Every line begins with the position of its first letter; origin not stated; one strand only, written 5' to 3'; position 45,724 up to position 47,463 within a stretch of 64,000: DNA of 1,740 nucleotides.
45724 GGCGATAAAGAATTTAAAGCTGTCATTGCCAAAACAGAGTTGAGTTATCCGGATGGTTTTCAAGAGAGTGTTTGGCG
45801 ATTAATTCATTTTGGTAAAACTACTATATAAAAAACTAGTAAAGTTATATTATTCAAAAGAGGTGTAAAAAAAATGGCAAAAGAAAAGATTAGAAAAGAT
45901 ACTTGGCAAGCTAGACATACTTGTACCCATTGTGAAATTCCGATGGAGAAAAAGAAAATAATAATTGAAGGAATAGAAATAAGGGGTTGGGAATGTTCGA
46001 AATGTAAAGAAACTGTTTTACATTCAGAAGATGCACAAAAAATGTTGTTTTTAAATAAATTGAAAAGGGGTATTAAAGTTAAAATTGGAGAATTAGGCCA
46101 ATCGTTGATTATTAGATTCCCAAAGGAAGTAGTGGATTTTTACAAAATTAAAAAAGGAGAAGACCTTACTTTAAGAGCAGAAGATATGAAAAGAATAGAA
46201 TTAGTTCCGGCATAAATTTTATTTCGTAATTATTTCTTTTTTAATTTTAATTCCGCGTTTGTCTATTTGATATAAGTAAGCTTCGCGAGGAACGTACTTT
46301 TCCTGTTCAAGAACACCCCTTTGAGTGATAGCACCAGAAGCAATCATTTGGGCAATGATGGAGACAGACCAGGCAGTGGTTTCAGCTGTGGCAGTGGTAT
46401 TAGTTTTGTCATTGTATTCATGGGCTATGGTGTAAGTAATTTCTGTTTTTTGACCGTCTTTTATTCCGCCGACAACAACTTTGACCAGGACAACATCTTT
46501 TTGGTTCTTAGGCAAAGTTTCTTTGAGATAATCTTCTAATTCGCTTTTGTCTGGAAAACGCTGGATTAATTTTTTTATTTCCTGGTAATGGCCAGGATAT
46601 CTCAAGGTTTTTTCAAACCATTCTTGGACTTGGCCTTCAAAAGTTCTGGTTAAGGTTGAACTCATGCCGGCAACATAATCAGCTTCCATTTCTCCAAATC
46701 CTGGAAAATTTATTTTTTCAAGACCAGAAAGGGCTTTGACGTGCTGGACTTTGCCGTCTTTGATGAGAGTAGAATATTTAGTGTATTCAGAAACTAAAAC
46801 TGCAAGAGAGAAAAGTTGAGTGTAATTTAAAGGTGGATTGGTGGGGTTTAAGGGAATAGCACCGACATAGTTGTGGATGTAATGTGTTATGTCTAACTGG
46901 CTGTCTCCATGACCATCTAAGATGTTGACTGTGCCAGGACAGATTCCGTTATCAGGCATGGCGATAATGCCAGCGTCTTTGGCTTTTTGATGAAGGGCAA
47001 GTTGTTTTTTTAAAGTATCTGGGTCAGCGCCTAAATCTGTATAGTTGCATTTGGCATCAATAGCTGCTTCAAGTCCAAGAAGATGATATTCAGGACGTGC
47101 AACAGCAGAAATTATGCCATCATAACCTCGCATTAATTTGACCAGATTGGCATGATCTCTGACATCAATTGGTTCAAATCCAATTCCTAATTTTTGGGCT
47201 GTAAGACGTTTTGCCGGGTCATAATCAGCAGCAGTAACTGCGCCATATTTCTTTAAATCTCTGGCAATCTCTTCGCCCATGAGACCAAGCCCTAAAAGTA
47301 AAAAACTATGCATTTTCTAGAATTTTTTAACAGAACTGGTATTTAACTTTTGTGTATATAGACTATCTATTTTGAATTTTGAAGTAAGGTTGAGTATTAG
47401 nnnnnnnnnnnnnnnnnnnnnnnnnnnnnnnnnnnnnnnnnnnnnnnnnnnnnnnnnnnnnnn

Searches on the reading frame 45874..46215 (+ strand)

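Call 40: search_protein_families(library=pfam, proteins=[window:45874-46215:+], max_evalue=0.01)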
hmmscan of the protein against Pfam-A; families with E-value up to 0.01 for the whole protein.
window:45874-46215:+ (113 aa): 3 families
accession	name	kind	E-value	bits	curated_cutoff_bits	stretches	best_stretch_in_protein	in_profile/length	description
PF04014.23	MazE_antitoxin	-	0.00081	19.7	24.7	1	75-112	5-42/48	Antidote-toxin recognition MazE, bacterial antitoxin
PF00130.28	C1_1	-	0.002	18.3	26.5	1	10-48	7-38/53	Phorbol esters/diacylglycerol binding domain (C1 domain)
PF24292.1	DUF7479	-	0.0076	16.8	27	0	15-58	3-51/60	Domain of unknown function (DUF7479)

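Call 43: search_protein_families(library=ncbifam, proteins=[window:45874-46215:+], max_evalue=0.05)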
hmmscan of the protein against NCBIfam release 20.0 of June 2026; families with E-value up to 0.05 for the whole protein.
window:45874-46215:+ (113 aa): 3 families
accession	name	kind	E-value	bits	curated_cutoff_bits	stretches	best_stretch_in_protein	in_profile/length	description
NF008508.1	PRK11425.1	equivalog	0.002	17.9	180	1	28-64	50-86/157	PTS N-acetylgalactosamine transporter subunit IIB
TIGR02609.1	doc_partner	hypoth_equivalog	0.0027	18.1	55.9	1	70-104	2-36/74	putative addiction module antidote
TIGR03830.1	CxxCG_CxxCG_HTH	subfamily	0.0082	15.9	61.8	1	21-57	17-50/127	type II TA system antitoxin MqsA family protein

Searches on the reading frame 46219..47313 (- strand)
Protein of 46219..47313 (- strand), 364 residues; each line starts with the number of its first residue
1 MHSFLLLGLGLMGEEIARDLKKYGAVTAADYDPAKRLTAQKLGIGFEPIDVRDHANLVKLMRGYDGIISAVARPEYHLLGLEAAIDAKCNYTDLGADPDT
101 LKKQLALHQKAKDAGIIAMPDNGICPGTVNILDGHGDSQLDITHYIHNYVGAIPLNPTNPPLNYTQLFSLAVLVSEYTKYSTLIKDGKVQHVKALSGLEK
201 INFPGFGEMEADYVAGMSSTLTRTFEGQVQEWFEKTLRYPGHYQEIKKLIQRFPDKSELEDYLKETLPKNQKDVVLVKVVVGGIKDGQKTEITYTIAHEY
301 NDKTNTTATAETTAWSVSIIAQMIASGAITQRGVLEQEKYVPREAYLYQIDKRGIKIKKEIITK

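Call 40: search_protein_families(library=pfam, proteins=[window:46219-47313:-], max_evalue=0.01)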
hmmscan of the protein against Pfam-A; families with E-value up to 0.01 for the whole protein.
window:46219-47313:- (364 aa): 2 families
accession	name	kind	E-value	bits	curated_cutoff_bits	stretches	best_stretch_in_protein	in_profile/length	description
PF16653.10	Sacchrp_dh_C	-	5.8e-24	86.1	31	1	123-355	1-265/265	Saccharopine dehydrogenase C-terminal domain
PF03435.24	Sacchrp_dh_NADP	-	8.3e-13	49.2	25.1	1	5-119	2-129/129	Saccharopine dehydrogenase NADP binding domain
